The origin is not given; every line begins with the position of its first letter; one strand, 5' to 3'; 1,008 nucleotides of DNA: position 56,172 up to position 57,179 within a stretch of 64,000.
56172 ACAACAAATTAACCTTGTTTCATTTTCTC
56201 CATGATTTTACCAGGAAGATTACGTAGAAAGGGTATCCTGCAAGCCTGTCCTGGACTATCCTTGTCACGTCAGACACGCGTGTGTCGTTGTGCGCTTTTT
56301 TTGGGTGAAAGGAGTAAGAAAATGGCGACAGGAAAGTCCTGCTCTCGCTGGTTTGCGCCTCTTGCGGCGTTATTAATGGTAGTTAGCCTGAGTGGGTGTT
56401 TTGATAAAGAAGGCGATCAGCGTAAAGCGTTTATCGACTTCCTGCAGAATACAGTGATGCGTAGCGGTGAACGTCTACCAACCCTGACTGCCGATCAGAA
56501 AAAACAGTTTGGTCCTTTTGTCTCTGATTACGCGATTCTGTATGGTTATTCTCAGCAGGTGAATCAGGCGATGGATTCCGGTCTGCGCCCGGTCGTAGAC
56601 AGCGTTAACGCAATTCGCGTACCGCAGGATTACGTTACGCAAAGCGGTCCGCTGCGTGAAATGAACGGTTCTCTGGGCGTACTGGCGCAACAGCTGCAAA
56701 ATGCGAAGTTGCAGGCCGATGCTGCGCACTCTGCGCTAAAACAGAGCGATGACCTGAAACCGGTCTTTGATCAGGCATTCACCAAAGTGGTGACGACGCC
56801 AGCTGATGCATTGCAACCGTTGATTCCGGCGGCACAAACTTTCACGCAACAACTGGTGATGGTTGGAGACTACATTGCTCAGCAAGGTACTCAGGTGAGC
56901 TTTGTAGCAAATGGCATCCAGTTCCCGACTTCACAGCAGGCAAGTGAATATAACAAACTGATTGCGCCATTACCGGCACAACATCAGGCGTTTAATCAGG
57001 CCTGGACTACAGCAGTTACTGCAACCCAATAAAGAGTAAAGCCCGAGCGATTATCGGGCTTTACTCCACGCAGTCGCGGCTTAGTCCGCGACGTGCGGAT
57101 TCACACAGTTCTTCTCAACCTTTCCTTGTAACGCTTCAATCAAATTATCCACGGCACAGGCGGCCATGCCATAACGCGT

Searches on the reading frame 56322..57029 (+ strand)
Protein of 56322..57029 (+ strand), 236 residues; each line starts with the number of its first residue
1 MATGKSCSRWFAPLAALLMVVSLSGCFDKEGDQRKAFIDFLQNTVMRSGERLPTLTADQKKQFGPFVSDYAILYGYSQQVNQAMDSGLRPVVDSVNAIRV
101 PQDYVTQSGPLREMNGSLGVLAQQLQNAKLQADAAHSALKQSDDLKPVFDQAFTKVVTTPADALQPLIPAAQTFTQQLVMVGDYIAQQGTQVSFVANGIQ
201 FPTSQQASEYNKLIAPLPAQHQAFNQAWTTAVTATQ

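Call 13: find_related_loci(query=window:56322-57029:+, collection=genome_contigs, flank=1500)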
Query window:56322-57029:+ (236 aa) in genome_contigs; peptide patterns used: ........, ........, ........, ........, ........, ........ (x = any residue, [..] = any of these).
191 stretches matched a pattern; 152 encode a relative of the query (tblastn E <= 1e-3); the best 80 are kept; 80 distinct loci.
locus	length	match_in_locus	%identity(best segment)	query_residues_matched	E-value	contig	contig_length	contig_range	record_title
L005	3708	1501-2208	99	1-236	2e-159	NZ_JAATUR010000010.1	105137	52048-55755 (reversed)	Escherichia coli strain SCPM-O-B-8794 10length=105137, whole genome shotgun sequence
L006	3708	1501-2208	99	1-236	6e-161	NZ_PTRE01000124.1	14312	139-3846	Escherichia sp. MOD1-EC7003 MOD1-EC7003_124_length_14312_cov_138, whole genome shotgun sequence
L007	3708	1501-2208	99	1-236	2e-159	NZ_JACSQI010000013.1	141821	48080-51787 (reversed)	Escherichia whittamii strain Sa2BVA5 NODE_13_length_141821_cov_9.152253, whole genome shotgun sequence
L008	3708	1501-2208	99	1-236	2e-159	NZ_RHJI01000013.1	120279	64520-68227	Escherichia sp. E1V33 1V33_13_consensus, whole genome shotgun sequence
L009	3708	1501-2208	98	1-236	7e-160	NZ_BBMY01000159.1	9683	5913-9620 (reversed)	Escherichia albertii NBRC 107761 = DSM 17582 strain NBRC 107761, whole genome shotgun sequence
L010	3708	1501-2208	90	1-236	4e-144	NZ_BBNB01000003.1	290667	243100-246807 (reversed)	Citrobacter sedlakii NBRC 105722, whole genome shotgun sequence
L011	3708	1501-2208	89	1-236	2e-143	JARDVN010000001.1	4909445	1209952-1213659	Citrobacter amalonaticus strain AUH_CA_2023_1 contig_2, whole genome shotgun sequence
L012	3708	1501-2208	89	1-236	4e-143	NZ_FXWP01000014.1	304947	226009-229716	Kosakonia pseudosacchari strain JM-387, whole genome shotgun sequence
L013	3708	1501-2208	88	1-236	1e-141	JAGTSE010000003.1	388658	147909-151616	MAG: Proteobacteria bacterium isolate CTSoil_132 scaffold_4, whole genome shotgun sequence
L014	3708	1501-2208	88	1-236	7e-142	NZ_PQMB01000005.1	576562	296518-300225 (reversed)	Citrobacter amalonaticus strain S646 scaffold5.1, whole genome shotgun sequence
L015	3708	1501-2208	88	1-236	9e-142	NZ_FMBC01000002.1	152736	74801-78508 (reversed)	Kosakonia oryziphila strain REICA_142, whole genome shotgun sequence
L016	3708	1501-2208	88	1-236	1e-141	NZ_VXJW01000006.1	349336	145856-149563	Salmonella enterica subsp. arizonae strain CCUG 6322T contig_0000006, whole genome shotgun sequence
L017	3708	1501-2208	86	1-236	2e-141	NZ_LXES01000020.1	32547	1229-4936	Enterobacter soli ATCC BAA-2102 Sequence00020, whole genome shotgun sequence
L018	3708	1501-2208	87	1-236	2e-141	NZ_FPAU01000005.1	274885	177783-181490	Kosakonia arachidis strain Ah-143, whole genome shotgun sequence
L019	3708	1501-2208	86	1-236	4e-141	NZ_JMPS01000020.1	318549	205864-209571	Yokenella regensburgei ATCC 49455 GYRE.assembly.021, whole genome shotgun sequence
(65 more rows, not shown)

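Call 61: find_homologous_proteins(query=window:56322-57029:+, max_evalue=1e-10)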
Query window:56322-57029:+ (236 aa): 275 proteins with E <= 1e-10 among 678 candidates; the best 120 are listed.
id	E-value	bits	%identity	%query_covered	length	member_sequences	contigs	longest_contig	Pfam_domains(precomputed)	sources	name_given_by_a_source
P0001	5.6e-197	668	100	97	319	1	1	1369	PF11254.14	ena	-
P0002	9.4e-149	511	100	100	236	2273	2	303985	PF11254.14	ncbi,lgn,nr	ncbi:DUF3053 domain-containing protein [Escherichia coli]|nr:DUF3053 domain-containing protein [Esch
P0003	4.8e-137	473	95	100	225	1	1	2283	PF11254.14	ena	-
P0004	1.1e-136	471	95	100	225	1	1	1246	PF11254.14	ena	-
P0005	2.9e-135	467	90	100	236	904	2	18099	PF11254.14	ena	-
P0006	1.3e-134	465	94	100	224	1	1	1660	PF11254.14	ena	-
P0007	2.1e-132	457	94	100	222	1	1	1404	PF11254.14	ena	-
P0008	4.1e-132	456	100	89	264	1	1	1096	PF11254.14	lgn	-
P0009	6.0e-131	453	86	100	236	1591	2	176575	PF11254.14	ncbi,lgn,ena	-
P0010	9.5e-131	452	88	100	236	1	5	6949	PF11254.14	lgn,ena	-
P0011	1.4e-130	451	88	100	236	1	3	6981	PF11254.14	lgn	-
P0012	2.6e-130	451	87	100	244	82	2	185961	PF11254.14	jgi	jgi:hypothetical protein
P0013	2.8e-130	450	86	100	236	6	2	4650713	PF11254.14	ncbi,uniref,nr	ncbi:DUF3053 domain-containing protein [Trabulsiella odontotermitis]|uniref:DUF3053 domain-containin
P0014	4.5e-130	450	86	100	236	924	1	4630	PF11254.14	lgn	-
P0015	1.6e-129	448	87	100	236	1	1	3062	PF11254.14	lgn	-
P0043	7.4e-125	433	83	100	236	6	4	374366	PF11254.14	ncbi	ncbi:DUF3053 domain-containing protein [Cronobacter sakazakii]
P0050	1.6e-123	428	82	100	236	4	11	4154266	PF11254.14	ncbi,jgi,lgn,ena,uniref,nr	ncbi:DUF3053 domain-containing protein [Siccibacter turicensis]|uniref:DUF3053 domain-containing pro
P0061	7.6e-120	416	80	100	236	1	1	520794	PF11254.14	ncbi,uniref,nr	ncbi:DUF3053 domain-containing protein [Entomohabitans teleogrylli]|uniref:DUF3053 domain-containing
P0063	2.2e-118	412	79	100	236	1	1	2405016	PF11254.14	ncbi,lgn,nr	ncbi:DUF3053 domain-containing protein [Enterobacteriaceae bacterium ESL0689]|nr:DUF3053 domain-cont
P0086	1.7e-112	392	74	100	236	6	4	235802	PF11254.14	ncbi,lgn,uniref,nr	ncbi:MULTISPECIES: DUF3053 domain-containing protein [Mangrovibacter]|uniref:DUF3053 family protein 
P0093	1.7e-110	386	74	100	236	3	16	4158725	PF11254.14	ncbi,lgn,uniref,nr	ncbi:DUF3053 domain-containing protein [Shimwellia blattae]|uniref:Lipoprotein n=1 Tax=Shimwellia bl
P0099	3.9e-108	378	74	100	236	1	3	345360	PF11254.14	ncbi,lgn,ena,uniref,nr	ncbi:DUF3053 domain-containing protein [Citrobacter sp. JGM124]|uniref:DUF3053 domain-containing pro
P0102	1.1e-107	377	72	100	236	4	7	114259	PF11254.14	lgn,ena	-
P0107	9.2e-107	374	71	97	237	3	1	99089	PF11254.14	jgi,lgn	jgi:hypothetical protein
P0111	2.5e-100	353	68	100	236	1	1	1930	PF11254.14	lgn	-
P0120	4.9e-84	299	60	99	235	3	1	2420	PF11254.14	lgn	-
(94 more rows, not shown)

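Call 62: find_encoding_contigs(protein=P0093, flank=700, max_places=1)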
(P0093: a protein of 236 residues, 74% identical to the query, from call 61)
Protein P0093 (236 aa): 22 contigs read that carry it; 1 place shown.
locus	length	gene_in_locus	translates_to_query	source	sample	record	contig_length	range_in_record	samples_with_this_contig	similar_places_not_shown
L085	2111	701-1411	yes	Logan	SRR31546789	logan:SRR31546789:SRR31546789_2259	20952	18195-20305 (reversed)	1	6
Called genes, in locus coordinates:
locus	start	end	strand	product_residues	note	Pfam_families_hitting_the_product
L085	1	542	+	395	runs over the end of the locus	?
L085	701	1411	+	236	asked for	PF11254:DUF3053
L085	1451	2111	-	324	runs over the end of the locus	PF00389:2-Hacid_dh, PF02826:2-Hacid_dh_C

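Call 63: find_encoding_contigs(protein=P0086, flank=700, max_places=1)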
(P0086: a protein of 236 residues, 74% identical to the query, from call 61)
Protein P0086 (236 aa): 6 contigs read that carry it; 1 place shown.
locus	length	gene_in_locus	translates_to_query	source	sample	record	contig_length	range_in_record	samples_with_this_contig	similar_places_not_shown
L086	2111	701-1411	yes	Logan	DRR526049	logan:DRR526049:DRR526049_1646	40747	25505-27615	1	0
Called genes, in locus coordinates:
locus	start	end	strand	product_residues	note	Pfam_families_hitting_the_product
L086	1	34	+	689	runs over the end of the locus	PF02092:tRNA_synt_2f, PF05746:DALR_1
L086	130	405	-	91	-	PF01381:HTH_3 (weak)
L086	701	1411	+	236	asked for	PF11254:DUF3053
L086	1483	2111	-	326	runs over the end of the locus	PF00389:2-Hacid_dh, PF03446:NAD_binding_2 (faint), PF02826:2-Hacid_dh_C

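Call 64: find_encoding_contigs(protein=P0043, flank=700, max_places=1)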
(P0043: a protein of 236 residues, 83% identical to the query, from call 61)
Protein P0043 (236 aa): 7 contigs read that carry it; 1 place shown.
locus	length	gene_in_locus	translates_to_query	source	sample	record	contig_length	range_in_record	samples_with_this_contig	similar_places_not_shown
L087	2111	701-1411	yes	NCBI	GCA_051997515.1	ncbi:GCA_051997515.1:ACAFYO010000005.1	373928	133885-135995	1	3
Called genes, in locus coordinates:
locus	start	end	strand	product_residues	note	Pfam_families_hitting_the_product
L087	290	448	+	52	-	PF01848:HOK_GEF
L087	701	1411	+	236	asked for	PF11254:DUF3053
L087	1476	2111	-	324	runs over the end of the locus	PF00389:2-Hacid_dh, PF02826:2-Hacid_dh_C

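Call 65: find_encoding_contigs(protein=P0050, flank=700, max_places=1)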
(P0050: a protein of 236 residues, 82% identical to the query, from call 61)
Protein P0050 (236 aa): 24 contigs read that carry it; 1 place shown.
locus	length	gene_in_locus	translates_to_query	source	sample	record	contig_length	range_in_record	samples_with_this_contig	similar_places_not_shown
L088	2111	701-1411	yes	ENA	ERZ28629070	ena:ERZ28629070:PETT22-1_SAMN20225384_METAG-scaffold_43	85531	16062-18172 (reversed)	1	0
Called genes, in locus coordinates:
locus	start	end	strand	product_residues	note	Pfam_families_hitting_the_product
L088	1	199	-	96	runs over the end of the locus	PF01381:HTH_3 (weak)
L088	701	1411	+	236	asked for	PF11254:DUF3053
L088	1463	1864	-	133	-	PF15731:MqsA_antitoxin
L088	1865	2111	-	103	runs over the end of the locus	PF15723:MqsR_toxin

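Call 66: find_encoding_contigs(protein=P0120, flank=700, max_places=1)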
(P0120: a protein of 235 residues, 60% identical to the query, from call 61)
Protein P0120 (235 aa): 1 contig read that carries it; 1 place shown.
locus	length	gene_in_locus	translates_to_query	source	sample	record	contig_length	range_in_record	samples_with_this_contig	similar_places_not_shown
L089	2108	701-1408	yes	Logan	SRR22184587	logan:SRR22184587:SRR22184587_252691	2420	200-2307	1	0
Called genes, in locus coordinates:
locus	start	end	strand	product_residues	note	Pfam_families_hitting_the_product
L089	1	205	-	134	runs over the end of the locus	?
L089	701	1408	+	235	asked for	PF11254:DUF3053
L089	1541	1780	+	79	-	PF06005:ZapB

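Call 67: find_encoding_contigs(protein=P0107, flank=700, max_places=1)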
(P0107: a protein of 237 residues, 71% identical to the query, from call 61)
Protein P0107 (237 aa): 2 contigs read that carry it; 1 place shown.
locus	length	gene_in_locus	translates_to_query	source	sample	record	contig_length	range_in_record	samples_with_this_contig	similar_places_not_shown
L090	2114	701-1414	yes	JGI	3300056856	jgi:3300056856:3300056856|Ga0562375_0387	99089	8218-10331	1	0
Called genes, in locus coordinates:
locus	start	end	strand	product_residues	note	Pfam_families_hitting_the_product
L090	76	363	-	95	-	-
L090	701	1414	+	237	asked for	PF11254:DUF3053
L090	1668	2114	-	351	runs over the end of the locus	PF00389:2-Hacid_dh, PF02826:2-Hacid_dh_C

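Call 69: find_encoding_contigs(protein=P0061, flank=700, max_places=1)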
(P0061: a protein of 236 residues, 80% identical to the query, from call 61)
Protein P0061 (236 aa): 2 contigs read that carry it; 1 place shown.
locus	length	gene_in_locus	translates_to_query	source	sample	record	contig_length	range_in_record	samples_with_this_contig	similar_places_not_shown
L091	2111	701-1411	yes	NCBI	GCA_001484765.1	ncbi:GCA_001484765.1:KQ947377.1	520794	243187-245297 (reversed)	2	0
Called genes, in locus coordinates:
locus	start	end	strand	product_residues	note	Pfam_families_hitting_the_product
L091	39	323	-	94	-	-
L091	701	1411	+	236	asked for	PF11254:DUF3053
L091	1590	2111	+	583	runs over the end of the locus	PF00245:Alk_phosphatase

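Call 70: find_encoding_contigs(protein=P0063, flank=700, max_places=1)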
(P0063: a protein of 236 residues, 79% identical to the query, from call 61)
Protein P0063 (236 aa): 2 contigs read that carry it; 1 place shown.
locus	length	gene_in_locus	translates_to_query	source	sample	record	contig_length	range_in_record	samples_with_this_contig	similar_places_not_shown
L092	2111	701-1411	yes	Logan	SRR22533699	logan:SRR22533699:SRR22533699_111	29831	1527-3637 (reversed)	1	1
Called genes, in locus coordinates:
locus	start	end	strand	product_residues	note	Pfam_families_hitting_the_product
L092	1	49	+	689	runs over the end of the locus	PF02092:tRNA_synt_2f, PF05746:DALR_1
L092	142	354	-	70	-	PF00313:CSD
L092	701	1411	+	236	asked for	PF11254:DUF3053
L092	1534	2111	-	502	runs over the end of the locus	PF01266:DAO, PF16901:DAO_C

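Call 71: find_encoding_contigs(protein=P0099, flank=700, max_places=1)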
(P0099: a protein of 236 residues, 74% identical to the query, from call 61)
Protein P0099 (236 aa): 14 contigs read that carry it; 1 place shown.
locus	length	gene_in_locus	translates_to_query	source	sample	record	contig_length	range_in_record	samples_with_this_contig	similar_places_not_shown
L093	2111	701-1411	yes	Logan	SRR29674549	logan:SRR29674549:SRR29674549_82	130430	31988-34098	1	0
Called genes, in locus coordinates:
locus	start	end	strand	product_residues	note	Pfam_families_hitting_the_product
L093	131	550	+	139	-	PF00293:NUDIX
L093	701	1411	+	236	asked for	PF11254:DUF3053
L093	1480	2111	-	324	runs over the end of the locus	PF00389:2-Hacid_dh, PF02826:2-Hacid_dh_C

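Call 72: find_encoding_contigs(protein=P0102, flank=700, max_places=1)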
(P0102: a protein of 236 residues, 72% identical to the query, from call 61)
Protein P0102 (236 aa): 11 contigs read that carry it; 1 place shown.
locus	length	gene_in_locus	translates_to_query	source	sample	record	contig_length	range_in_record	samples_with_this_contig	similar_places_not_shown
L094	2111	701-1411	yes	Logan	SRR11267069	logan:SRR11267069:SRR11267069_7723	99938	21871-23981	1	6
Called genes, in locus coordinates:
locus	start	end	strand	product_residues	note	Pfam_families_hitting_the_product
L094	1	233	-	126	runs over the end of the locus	PF02537:CRCB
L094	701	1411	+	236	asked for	PF11254:DUF3053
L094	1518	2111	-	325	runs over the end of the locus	PF00389:2-Hacid_dh, PF03446:NAD_binding_2 (faint), PF02826:2-Hacid_dh_C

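Call 73: find_encoding_contigs(protein=P0111, flank=700, max_places=1)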
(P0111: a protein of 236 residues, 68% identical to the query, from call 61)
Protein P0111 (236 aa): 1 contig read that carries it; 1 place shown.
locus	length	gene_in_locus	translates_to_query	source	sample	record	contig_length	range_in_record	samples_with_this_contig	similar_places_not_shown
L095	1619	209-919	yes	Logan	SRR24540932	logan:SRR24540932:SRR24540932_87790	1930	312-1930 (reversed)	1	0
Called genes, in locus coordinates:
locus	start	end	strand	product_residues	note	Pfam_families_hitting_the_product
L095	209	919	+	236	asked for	PF11254:DUF3053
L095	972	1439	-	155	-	PF02826:2-Hacid_dh_C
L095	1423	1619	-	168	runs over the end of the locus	?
